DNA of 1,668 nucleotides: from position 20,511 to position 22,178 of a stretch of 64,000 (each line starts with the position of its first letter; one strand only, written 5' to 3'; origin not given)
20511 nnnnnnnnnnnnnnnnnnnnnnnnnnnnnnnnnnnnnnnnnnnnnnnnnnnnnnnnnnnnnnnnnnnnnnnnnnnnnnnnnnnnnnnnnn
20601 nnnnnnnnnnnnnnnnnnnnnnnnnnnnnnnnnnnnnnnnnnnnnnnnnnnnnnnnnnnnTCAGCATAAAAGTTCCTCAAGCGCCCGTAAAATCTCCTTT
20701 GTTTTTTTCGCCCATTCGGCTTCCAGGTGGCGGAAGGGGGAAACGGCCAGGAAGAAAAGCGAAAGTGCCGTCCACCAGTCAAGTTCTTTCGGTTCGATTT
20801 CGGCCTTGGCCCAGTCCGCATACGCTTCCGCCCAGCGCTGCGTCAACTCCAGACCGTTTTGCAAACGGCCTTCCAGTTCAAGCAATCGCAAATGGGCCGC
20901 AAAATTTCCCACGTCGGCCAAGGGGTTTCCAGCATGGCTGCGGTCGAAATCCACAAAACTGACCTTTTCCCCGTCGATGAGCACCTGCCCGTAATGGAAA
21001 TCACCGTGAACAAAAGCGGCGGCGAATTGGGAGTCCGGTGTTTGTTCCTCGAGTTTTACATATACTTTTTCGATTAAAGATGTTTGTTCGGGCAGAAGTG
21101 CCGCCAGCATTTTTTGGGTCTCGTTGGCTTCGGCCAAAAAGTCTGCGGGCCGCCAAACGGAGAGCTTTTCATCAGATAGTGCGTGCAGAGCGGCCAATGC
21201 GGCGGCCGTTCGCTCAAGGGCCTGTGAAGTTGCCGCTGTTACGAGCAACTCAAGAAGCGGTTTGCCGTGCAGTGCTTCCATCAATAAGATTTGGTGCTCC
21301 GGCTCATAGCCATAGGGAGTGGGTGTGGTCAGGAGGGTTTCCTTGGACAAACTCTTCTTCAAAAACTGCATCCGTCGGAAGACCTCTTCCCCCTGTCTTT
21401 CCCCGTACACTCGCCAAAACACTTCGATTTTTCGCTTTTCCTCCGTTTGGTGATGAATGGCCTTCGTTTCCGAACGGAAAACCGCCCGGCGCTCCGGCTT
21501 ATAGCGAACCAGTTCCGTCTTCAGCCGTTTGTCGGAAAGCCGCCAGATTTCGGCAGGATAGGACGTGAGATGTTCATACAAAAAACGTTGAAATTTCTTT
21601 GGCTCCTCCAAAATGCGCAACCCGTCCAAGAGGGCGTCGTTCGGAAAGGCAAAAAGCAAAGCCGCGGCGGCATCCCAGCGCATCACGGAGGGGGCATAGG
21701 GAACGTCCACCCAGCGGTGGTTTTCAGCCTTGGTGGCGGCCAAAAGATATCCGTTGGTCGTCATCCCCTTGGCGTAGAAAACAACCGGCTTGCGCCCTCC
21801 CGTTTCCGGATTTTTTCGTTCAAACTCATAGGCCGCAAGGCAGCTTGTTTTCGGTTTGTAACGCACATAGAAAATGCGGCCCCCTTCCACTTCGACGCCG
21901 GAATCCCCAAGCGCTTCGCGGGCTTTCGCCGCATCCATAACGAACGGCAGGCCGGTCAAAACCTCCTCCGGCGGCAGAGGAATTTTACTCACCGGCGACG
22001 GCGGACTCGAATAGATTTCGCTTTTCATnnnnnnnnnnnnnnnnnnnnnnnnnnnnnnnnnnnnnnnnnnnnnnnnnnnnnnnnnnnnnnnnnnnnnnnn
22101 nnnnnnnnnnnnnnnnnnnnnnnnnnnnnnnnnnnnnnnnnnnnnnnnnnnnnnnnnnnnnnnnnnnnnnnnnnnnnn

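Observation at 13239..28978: Tightly coupled 11-gene operon linking anionic-glycan synthesis, export, two atypical kinases and surface proteins: candidate novel surface-glycan and cargo-attachment system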

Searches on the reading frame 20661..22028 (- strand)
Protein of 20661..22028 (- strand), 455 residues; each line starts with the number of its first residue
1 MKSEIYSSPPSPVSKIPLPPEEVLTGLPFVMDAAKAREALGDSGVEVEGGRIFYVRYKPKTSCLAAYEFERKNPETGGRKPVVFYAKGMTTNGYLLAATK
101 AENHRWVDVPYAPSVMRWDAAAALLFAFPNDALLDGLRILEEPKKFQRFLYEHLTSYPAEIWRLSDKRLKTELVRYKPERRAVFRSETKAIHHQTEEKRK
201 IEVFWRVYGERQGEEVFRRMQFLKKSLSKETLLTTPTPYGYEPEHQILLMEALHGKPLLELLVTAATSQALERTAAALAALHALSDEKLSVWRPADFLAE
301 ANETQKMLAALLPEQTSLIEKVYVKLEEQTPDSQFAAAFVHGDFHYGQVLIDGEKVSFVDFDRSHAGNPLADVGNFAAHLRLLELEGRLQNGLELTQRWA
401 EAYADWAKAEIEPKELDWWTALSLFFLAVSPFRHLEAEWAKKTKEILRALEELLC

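Call 4: search_protein_families(library=pfam, proteins=[window:20661-22028:-], max_evalue=0.01)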
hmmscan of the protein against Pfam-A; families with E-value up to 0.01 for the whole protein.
window:20661-22028:- (455 aa): 3 families
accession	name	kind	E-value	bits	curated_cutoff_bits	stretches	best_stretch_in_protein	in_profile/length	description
PF01636.29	APH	-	2.7e-18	67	23.2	1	212-381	36-214/239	Phosphotransferase enzyme family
PF04655.20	APH_6_hur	-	6.3e-06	26.2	27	1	241-354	64-176/252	Aminoglycoside/hydroxyurea antibiotic resistance kinase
PF19974.5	TCAD9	-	1.4e-05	24.9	40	1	299-387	285-348/429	Ternary complex associated domain 9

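Call 5: search_protein_families(library=ncbifam, proteins=[window:20661-22028:-], max_evalue=0.01)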
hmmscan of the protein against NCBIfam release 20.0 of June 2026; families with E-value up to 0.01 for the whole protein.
window:20661-22028:- (455 aa): 11 families
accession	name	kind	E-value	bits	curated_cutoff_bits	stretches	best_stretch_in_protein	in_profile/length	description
NF038156.1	lant_syn_V_LxmK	equivalog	4.8e-11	42.3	315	1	193-377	33-231/347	class V lanthionine synthetase subunit LxmK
NF033068.1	APH_3p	equivalog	2.3e-07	30.6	205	1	169-374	5-213/255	APH(3') family aminoglycoside O-phosphotransferase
TIGR03724.2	arch_bud32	equivalog_domain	9.1e-07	28.6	125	0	230-283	52-103/193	KEOPS complex kinase/ATPase Bud32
NF008738.0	PRK11768.1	equivalog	2.8e-06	26.9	194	1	269-372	121-231/327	serine/threonine protein kinase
NF041273.1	GlcN_kinase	equivalog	4e-05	23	550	1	275-369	191-282/391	glucosamine kinase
TIGR02457.1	TreS_Cterm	hypoth_equivalog_domain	0.00043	19.1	375.05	1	302-362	348-405/529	putative maltokinase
TIGR02906.1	spore_CotS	subfamily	0.00045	19.3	172.7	1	319-377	173-228/314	CotS family spore coat protein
NF011463.0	PRK14879.1-4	equivalog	0.0019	17.7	188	0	233-283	80-132/237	Kae1-associated kinase Bud32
NF011462.0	PRK14879.1-3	equivalog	0.0021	17.9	174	0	337-404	101-167/192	Kae1-associated kinase Bud32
TIGR01767.2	MTRK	equivalog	0.0021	17.2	275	1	336-411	225-296/401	S-methyl-5-thioribose kinase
NF012171.0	APH_6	equivalog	0.0081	15.4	325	0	244-353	66-172/270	APH(6)-I family aminoglycoside O-phosphotransferase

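Call 11: find_homologous_proteins(query=window:20661-22028:-, max_evalue=0.00001)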
Query window:20661-22028:- (455 aa): 103 proteins with E <= 0.00001 among 8000 candidates.
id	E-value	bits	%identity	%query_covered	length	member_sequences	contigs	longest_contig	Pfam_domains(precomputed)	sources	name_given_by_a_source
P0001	1.3e-281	952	92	100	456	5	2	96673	PF01636.30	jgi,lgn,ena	-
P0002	8.6e-259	877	89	95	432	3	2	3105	PF01636.30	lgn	-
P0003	5.3e-235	799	77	100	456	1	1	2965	PF01636.30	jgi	-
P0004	1.0e-231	788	75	100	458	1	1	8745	PF04655.21,PF01636.30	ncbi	-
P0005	1.1e-227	774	74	100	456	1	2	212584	PF01636.30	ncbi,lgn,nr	ncbi:MAG: aminoglycoside phosphotransferase family protein [candidate division Zixibacteria bacteriu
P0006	2.3e-218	744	73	100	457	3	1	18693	PF01636.30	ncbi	-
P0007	4.7e-217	739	75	96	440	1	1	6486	PF01636.30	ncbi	ncbi:MAG: aminoglycoside phosphotransferase family protein, partial [Limisphaerales bacterium]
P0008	3.6e-194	664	66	100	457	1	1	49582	PF01636.30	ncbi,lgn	-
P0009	7.5e-194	663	65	98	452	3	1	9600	PF01636.30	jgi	-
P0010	3.4e-191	654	64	100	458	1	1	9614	PF01636.30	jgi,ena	-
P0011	3.1e-188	644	65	98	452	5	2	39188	PF01636.30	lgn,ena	-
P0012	4.8e-187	640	63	100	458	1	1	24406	PF01636.30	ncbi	-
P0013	1.1e-136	474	49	97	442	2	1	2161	PF01636.30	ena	-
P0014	6.6e-134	465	66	72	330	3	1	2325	-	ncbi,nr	ncbi:MAG TPA: hypothetical protein VI546_01625, partial [candidate division Zixibacteria bacterium]|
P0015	9.8e-131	455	48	98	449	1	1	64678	PF01636.30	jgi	jgi:aminoglycoside phosphotransferase (APT) family kinase protein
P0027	5.9e-88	314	37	100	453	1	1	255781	PF01636.30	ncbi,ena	-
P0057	1.7e-64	237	36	91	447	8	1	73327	PF01636.30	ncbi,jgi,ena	jgi:aminoglycoside/choline kinase family phosphotransferase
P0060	5.3e-40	156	30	93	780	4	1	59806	PF01636.30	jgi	jgi:aminoglycoside phosphotransferase (APT) family kinase protein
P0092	4.1e-16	77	24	89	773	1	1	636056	PF01636.30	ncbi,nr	ncbi:MAG: phosphotransferase [Gemmatimonadaceae bacterium]|nr:phosphotransferase [Gemmatimonadaceae 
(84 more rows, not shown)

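Call 13: find_encoding_contigs(protein=P0015, flank=10000, max_places=2)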
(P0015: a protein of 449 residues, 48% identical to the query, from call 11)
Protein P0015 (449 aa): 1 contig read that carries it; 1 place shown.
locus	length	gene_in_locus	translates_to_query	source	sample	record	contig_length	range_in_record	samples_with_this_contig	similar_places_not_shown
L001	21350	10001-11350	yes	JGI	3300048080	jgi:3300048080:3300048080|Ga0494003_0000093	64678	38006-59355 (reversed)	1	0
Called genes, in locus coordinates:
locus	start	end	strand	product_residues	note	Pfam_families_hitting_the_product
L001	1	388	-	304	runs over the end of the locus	PF02899:Phage_int_SAM_1, PF00589:Phage_integrase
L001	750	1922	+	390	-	PF22691:Thiolase_C_1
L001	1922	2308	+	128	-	-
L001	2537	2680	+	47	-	-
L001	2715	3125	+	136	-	PF00892:EamA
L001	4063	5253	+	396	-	PF04101:Glyco_tran_28_C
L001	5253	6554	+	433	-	PF13439:Glyco_transf_4, PF00534:Glycos_transf_1, PF13692:Glyco_trans_1_4, PF13524:Glyco_trans_1_2 (weak)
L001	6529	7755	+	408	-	PF13439:Glyco_transf_4, PF13579:Glyco_trans_4_4, PF00534:Glycos_transf_1, PF13692:Glyco_trans_1_4, PF13524:Glyco_trans_1_2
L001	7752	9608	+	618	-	PF00664:ABC_membrane, PF00005:ABC_tran, PF13304:AAA_21 (faint)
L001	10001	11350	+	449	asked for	PF01636:APH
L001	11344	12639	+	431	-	PF01636:APH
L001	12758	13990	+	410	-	PF03721:UDPG_MGDP_dh_N, PF00984:UDPG_MGDP_dh, PF03720:UDPG_MGDP_dh_C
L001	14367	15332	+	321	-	PF13191:AAA_16 (faint), PF00005:ABC_tran, PF13304:AAA_21 (faint)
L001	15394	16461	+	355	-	PF09587:PGA_cap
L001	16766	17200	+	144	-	PF00892:EamA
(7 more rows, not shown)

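Call 14: find_encoding_contigs(protein=P0027, flank=10000, max_places=2)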
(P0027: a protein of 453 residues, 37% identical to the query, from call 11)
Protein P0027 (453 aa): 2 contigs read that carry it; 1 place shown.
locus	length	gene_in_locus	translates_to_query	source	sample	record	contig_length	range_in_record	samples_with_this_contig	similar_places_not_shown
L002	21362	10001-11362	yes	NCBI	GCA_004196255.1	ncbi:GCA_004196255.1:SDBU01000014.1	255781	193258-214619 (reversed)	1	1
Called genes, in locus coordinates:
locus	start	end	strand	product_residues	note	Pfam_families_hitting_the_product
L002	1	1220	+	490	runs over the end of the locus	PF00672:HAMP, PF00512:HisKA, PF02518:HATPase_c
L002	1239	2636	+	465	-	PF00072:Response_reg, PF00158:Sigma54_activat, PF14532:Sigma54_activ_2, PF07728:AAA_5, PF25601:AAA_lid_14, PF02954:HTH_8, PF13556:HTH_30 (faint)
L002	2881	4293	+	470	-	PF00070:Pyr_redox (faint), PF01210:NAD_Gly3P_dh_N (weak), PF03721:UDPG_MGDP_dh_N, PF00984:UDPG_MGDP_dh, PF03720:UDPG_MGDP_dh_C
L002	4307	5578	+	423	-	PF04101:Glyco_tran_28_C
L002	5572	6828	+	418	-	PF13439:Glyco_transf_4, PF00534:Glycos_transf_1, PF13692:Glyco_trans_1_4, PF13524:Glyco_trans_1_2 (weak)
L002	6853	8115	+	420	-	PF13439:Glyco_transf_4, PF13579:Glyco_trans_4_4, PF00534:Glycos_transf_1, PF13692:Glyco_trans_1_4, PF13524:Glyco_trans_1_2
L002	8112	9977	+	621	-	PF00664:ABC_membrane, PF00005:ABC_tran, PF02463:SMC_N (faint)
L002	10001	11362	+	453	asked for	PF01636:APH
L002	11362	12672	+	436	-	PF01636:APH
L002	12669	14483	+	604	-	PF18914:DUF5666, PF13372:Alginate_exp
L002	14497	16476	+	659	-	PF02369:Big_1 (faint), PF13620:CarboxypepD_reg (faint), PF13860:FlgD_ig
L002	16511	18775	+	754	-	PF02369:Big_1 (faint), PF17210:SdrD_B (faint), PF13715:CarbopepD_reg_2 (faint), PF13620:CarboxypepD_reg (weak), PF00801:PKD, PF18911:PKD_4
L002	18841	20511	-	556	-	PF01425:Amidase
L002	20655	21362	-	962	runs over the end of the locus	PF18962:Por_Secre_tail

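Call 15: find_encoding_contigs(protein=P0057, flank=10000, max_places=2)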
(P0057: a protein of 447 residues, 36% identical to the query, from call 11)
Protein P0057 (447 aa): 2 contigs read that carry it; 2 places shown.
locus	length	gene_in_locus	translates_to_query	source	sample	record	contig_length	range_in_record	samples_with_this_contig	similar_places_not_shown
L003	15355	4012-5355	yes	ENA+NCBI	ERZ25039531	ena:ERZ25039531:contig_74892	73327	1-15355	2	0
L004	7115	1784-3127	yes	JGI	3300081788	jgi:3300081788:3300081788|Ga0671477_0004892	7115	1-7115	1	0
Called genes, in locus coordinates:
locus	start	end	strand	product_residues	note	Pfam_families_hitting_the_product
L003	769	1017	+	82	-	-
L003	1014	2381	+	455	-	PF01636:APH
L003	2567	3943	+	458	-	PF01636:APH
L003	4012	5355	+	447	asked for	PF01636:APH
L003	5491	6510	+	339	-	PF13469:Sulfotransfer_3, PF00685:Sulfotransfer_1 (weak)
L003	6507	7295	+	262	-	PF13469:Sulfotransfer_3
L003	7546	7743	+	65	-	PF13469:Sulfotransfer_3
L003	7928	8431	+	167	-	-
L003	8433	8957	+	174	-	PF00300:His_Phos_1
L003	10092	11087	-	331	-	PF00685:Sulfotransfer_1, PF13469:Sulfotransfer_3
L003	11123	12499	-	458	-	PF01636:APH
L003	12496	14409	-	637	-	PF00664:ABC_membrane, PF00005:ABC_tran, PF02463:SMC_N (faint), PF13304:AAA_21 (faint)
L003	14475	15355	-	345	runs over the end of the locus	PF01636:APH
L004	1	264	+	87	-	?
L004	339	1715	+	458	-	PF01636:APH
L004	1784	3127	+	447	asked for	PF01636:APH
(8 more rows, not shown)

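Call 16: find_encoding_contigs(protein=P0060, flank=10000, max_places=2)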
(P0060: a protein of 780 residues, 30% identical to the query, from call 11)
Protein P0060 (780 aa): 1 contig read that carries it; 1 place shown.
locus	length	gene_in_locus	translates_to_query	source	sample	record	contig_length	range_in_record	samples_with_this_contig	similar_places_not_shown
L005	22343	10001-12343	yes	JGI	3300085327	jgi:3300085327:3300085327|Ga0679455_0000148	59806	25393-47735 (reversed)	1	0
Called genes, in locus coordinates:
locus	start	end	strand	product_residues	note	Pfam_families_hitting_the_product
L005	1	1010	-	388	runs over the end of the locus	PF01966:HD, PF13286:HD_assoc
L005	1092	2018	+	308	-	PF00892:EamA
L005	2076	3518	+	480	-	-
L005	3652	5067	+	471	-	PF00884:Sulfatase, PF01663:Phosphodiest, PF16347:SGSH_C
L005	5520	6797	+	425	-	PF04101:Glyco_tran_28_C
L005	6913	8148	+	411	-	PF13439:Glyco_transf_4, PF00534:Glycos_transf_1, PF13692:Glyco_trans_1_4, PF13524:Glyco_trans_1_2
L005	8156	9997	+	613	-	PF00664:ABC_membrane, PF00005:ABC_tran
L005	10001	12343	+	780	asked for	PF01636:APH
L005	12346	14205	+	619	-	PF18914:DUF5666, PF13372:Alginate_exp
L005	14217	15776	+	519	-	PF13620:CarboxypepD_reg (faint)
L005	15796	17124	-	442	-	PF00275:EPSP_synthase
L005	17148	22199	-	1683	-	PF00069:Pkinase, PF07714:PK_Tyr_Ser-Thr, PF01590:GAF, PF13185:GAF_2, PF13492:GAF_3, PF00158:Sigma54_activat, PF14532:Sigma54_activ_2, PF25601:AAA_lid_14, +8 more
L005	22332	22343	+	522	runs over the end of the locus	PF04151:PPC (faint), PF13620:CarboxypepD_reg (faint)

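Call 17: find_encoding_contigs(protein=P0092, flank=10000, max_places=2)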
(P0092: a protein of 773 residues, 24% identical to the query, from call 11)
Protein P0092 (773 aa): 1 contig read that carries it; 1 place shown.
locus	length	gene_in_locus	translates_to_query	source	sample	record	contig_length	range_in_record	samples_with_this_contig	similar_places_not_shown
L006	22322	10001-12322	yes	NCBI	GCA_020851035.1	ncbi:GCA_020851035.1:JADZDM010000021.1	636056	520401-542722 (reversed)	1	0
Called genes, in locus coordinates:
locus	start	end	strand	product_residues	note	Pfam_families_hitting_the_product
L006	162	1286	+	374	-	PF07250:Glyoxal_oxid_N (faint), PF13415:Beta-prop_FBX42 (faint), PF24981:Beta-prop_ATRN-LZTR1 (faint), PF25210:Kelch_FKB95 (faint), PF01344:Kelch_1 (faint), PF24681:Kelch_KLHDC2_KLHL20_DRC7, PF13418:Beta-prop_TYW4 (weak), PF24681:Kelch_KLHDC2_KLHL20_DRC7, +2 more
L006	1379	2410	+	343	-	-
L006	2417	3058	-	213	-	-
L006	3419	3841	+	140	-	PF00903:Glyoxalase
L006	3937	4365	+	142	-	-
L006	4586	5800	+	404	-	-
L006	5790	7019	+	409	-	PF13439:Glyco_transf_4, PF00534:Glycos_transf_1, PF13692:Glyco_trans_1_4, PF13524:Glyco_trans_1_2 (weak)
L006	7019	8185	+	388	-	PF13439:Glyco_transf_4, PF13579:Glyco_trans_4_4, PF00534:Glycos_transf_1, PF13692:Glyco_trans_1_4, PF13524:Glyco_trans_1_2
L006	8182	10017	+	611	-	PF00664:ABC_membrane, PF00005:ABC_tran, PF02463:SMC_N (faint)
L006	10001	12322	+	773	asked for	PF01636:APH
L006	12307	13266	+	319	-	-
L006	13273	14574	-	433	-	PF00860:Xan_ur_permease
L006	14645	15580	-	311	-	PF01048:PNP_UDP_1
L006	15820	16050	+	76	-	PF07311:Dodecin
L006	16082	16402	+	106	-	PF13360:PQQ_2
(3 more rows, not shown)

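Call 18: search_solved_structures(query=window:20661-22028:-, max_evalue=1)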
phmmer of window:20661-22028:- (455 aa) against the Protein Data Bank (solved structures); distinct sequences matched with E-value up to 1: 22.
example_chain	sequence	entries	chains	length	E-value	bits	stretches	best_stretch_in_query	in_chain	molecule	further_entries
5jy7_I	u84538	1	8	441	0.042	16.1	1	275-371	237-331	Maltokinase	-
2jax_A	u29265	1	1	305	0.058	15.6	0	250-312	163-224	HYPOTHETICAL PROTEIN TB31.7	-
3cis_A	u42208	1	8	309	0.061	15.5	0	250-312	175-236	Uncharacterized protein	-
7w15_B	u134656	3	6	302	0.063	15.5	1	286-383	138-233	Macrolide 2'-phosphotransferase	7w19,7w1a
8ixi_A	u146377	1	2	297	0.066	15.4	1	286-383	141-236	Macrolide 2'-phosphotransferase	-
5igh_A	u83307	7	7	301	0.1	14.8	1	333-388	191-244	Macrolide 2'-phosphotransferase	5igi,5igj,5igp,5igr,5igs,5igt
2pyw_A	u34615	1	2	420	0.14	14.3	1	333-412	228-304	Uncharacterized protein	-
4o7o_A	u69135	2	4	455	0.14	14.3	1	274-371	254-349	Maltokinase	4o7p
4dta_A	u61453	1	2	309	0.23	13.6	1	250-364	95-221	APH(2'')-Id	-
3n4v_A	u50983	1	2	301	0.36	13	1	253-364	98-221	APH(2'')-Id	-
3n4t_A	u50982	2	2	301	0.41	12.8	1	253-364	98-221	APH(2'')-Id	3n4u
3sgc_A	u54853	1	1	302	0.41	12.8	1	253-364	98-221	APH(2'')-Id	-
6cd7_A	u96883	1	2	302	0.41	12.8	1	253-364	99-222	APH(2'')-Id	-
3sg9_A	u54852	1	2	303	0.42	12.8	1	253-364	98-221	APH(2'')-Id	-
3sg8_A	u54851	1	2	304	0.42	12.8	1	253-364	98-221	APH(2'')-Id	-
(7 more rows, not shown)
